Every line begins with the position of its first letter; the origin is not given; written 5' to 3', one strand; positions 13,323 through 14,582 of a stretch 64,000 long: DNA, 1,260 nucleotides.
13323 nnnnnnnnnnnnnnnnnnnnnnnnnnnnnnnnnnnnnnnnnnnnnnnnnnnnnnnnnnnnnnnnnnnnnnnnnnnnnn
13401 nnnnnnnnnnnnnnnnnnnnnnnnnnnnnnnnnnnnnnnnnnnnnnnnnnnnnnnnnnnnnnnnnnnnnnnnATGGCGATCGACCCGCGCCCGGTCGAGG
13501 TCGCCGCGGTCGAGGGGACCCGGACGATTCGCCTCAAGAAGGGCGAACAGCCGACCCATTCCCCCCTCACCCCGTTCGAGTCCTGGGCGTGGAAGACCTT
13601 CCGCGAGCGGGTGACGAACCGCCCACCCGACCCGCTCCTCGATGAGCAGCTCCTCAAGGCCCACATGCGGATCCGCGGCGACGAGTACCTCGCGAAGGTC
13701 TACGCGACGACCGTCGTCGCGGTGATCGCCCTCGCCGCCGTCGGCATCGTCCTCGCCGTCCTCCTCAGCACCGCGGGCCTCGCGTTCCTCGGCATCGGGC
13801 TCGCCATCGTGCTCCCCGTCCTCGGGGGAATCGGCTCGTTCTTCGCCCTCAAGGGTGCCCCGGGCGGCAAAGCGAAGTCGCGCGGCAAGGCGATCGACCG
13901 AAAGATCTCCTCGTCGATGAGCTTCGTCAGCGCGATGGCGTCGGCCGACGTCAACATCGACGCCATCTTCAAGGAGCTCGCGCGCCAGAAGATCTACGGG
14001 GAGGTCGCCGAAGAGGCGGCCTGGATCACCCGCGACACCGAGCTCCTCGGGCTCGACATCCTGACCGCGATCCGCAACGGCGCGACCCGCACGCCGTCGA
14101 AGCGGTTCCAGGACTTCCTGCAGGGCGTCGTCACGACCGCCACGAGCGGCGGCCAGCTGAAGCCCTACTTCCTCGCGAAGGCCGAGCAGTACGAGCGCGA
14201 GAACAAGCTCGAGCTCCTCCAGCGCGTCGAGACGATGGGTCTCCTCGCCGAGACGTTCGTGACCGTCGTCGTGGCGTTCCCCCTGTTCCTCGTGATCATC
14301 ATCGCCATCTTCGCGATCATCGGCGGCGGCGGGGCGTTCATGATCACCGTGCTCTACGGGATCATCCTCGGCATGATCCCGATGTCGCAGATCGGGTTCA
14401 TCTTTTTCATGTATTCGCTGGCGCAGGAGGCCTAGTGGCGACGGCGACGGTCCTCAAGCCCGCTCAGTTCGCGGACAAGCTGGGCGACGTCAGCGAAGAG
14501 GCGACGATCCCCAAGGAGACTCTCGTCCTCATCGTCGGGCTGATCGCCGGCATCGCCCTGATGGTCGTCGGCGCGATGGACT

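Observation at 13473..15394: Platform protein encoded as two separate half-size TadB/TadC-like genes in an archaeon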

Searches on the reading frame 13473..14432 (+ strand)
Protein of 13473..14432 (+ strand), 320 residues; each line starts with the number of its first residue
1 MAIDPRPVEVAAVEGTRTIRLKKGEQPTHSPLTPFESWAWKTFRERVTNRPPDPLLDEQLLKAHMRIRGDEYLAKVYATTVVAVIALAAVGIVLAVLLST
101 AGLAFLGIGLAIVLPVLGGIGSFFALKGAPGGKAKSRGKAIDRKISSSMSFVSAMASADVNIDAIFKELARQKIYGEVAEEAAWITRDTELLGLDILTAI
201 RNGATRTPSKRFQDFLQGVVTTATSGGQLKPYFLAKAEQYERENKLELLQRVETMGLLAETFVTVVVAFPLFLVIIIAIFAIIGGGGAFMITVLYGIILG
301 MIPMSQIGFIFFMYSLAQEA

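Call 6: search_protein_families(library=pfam, proteins=[window:13473-14432:+], max_evalue=0.01)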
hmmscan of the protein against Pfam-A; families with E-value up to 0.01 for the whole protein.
window:13473-14432:+ (320 aa): 1 family
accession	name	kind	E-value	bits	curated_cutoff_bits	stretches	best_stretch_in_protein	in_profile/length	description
PF00482.28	T2SSF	-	2.7e-14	53.6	25.2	1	152-276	5-124/125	Type II secretion system (T2SS), protein F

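Call 7: search_protein_families(library=ncbifam, proteins=[window:13473-14432:+], max_evalue=0.01)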
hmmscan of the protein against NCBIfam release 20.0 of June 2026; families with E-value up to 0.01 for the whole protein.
window:13473-14432:+ (320 aa): 5 families
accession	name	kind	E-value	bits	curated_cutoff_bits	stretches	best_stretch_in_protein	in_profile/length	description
NF004704.2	PRK06041.1-2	equivalog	2.1e-21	76.2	550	1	64-314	5-244/555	archaellar assembly protein ArlJ/FlaJ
NF046075.1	UpsF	equivalog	1.2e-12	47.3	400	1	61-317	12-249/484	membrane pilin protein UpsF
NF053673.1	bindosome_BasF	exception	1.2e-10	40.6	1300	1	123-304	181-364/656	bindosome assembly system membrane anchoring protein BasF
NF004705.1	PRK06041.1-3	equivalog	6.1e-07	28.7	400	1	141-314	3-170/465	archaellar assembly protein ArlJ/FlaJ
NF004703.2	PRK06041.1-1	equivalog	0.00045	18.7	570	1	139-314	34-205/525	archaellar assembly protein ArlJ/FlaJ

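Call 8: find_homologous_proteins(query=window:13473-14432:+)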
Query window:13473-14432:+ (320 aa): 1604 proteins with E <= 0.001 among 8000 candidates; the best 120 are listed.
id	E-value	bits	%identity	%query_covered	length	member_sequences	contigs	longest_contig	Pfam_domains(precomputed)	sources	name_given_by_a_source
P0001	3.4e-200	682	100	100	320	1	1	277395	PF00482.29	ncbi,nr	ncbi:MAG: type II secretion system F family protein [Thermoplasmata archaeon]|nr:type II secretion s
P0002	7.9e-194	661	97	100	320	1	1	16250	PF00482.29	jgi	jgi:flagellar protein FlaJ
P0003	4.2e-181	619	90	100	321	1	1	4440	PF00482.29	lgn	-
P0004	5.7e-166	569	84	98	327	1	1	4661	PF00482.29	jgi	jgi:flagellar protein FlaJ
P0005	1.8e-165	568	87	95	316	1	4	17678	PF00482.29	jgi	jgi:archaeal flagellar protein FlaJ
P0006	2.0e-165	568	85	96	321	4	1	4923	PF00482.29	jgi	jgi:flagellar protein FlaJ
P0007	4.2e-165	567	85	96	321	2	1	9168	PF00482.29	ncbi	ncbi:MAG: type II secretion system F family protein [Candidatus Lutacidiplasmatales archaeon]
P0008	4.7e-165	566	83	99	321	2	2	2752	PF00482.29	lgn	-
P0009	9.3e-164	562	86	95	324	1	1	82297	PF00482.29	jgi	jgi:flagellar protein FlaJ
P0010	4.8e-163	560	85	95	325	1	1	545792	PF00482.29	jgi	jgi:archaeal flagellar protein FlaJ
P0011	1.2e-162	559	84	95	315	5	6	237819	PF00482.29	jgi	jgi:flagellar protein FlaJ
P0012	1.3e-162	558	84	96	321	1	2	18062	PF00482.29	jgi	jgi:archaeal flagellar protein FlaJ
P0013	6.3e-162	556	85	95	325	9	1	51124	PF00482.29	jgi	jgi:archaeal flagellar protein FlaJ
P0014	6.1e-161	553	84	95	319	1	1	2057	PF00482.29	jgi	jgi:archaeal flagellar protein FlaJ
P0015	8.8e-161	552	86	95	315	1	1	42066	PF00482.29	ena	-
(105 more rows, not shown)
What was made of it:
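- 13473..14435 (+): Platform N-half (A, 320 aa). Layout: cytoplasmic N-terminus, TM hairpin, T2SSF helical domain, TM hairpin. Homologue of CdiPFa. More than 1,600 database homologues were found; the 120 listed are 315-338 aa (call 8).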

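Call 19: search_solved_structures(query=window:13473-14432:+, max_evalue=1)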
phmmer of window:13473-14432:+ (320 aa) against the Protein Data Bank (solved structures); distinct sequences matched with E-value up to 1: 1.
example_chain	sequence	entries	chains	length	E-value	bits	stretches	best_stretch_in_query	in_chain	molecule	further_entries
4zv6_B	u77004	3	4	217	0.27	14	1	131-219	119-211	Octarellin V.1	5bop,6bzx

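Call 21: find_related_loci(query=A1, collection=genome_contigs, flank=7000)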
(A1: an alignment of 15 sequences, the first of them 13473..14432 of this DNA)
Query A1 (320 aa) in genome_contigs; peptide patterns used: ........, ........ (x = any residue, [..] = any of these).
489 stretches matched a pattern; 277 encode a relative of the query (tblastn E <= 1e-3); the best 80 are kept; 80 distinct loci.
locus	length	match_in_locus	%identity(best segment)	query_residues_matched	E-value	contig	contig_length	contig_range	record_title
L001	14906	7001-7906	84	17-319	2e-157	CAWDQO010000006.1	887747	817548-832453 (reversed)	MAG: uncultured Thermoplasmata archaeon isolate MFD03399.bin.2.1 genome assembly, contig: contig_6199, whole genome shot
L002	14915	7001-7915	78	15-319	2e-156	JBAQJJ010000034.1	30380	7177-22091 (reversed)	MAG: Thermoplasmata archaeon isolate MFD06594_ilm_asm_bin23 k127_267474, whole genome shotgun sequence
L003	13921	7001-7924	77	12-319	3e-155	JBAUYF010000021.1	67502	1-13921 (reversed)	MAG: Thermoplasmata archaeon isolate MFD09290_ilm_asm_bin4 k127_333571, whole genome shotgun sequence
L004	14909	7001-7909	77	17-319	2e-152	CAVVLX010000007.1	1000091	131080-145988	MAG: uncultured Thermoplasmata archaeon isolate MFD09222.bin.2.58 genome assembly, contig: contig_64922, whole genome sh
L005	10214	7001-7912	76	16-319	8e-150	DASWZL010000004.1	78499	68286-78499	MAG TPA_asm: Thermoplasmata archaeon isolate SMAG_U3737 k141_75217, whole genome shotgun sequence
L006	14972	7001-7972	73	2-319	3e-148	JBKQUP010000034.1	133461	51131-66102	MAG: Thermoplasmata archaeon isolate SEr2D2E2F__bin_159 SEr2D2E2F_000000290384, whole genome shotgun sequence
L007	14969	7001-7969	72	2-319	4e-148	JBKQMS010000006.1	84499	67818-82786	MAG: Thermoplasmata archaeon isolate LABRr1A1B1C__bin_68 LABRr1A1B1C_000000035068, whole genome shotgun sequence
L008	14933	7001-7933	73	9-319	3e-146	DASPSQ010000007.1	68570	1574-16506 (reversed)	MAG TPA_asm: Thermoplasmata archaeon isolate SMAG_U12255 k141_1647084, whole genome shotgun sequence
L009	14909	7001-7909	78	17-319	2e-146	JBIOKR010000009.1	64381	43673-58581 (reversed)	MAG: Candidatus Lutacidiplasmatales archaeon isolate GcC5-34 k141_1466943_length_64381_cov_61.0000, whole genome shotgun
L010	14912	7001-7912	75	16-319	4e-146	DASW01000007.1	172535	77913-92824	MAG TPA_asm: Thermoplasmata archaeon UBA61 UBA61_contig_23812, whole genome shotgun sequence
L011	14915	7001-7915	71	15-319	5e-146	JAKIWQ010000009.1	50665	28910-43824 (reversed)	MAG: Thermoplasmata archaeon isolate SubAcS13-64 SubAcS13-64_9, whole genome shotgun sequence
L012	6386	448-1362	75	15-319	5e-146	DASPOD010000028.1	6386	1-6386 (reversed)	MAG TPA_asm: Thermoplasmata archaeon isolate SMAG_U12138 k141_1121289, whole genome shotgun sequence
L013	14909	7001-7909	72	17-319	7e-145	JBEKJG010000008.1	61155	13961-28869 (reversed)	MAG: Thermoplasmata archaeon isolate SPRUCE 318 SPRUCE_318_8, whole genome shotgun sequence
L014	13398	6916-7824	75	17-319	2e-144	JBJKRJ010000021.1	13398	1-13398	MAG: Thermoplasmata archaeon isolate Bin_56 S1Ck127_2338887_flag_0_multi_16.9879_len_13398, whole genome shotgun sequenc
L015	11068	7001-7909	74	17-319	2e-144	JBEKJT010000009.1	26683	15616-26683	MAG: Thermoplasmata archaeon isolate SPRUCE 32 SPRUCE_32_9, whole genome shotgun sequence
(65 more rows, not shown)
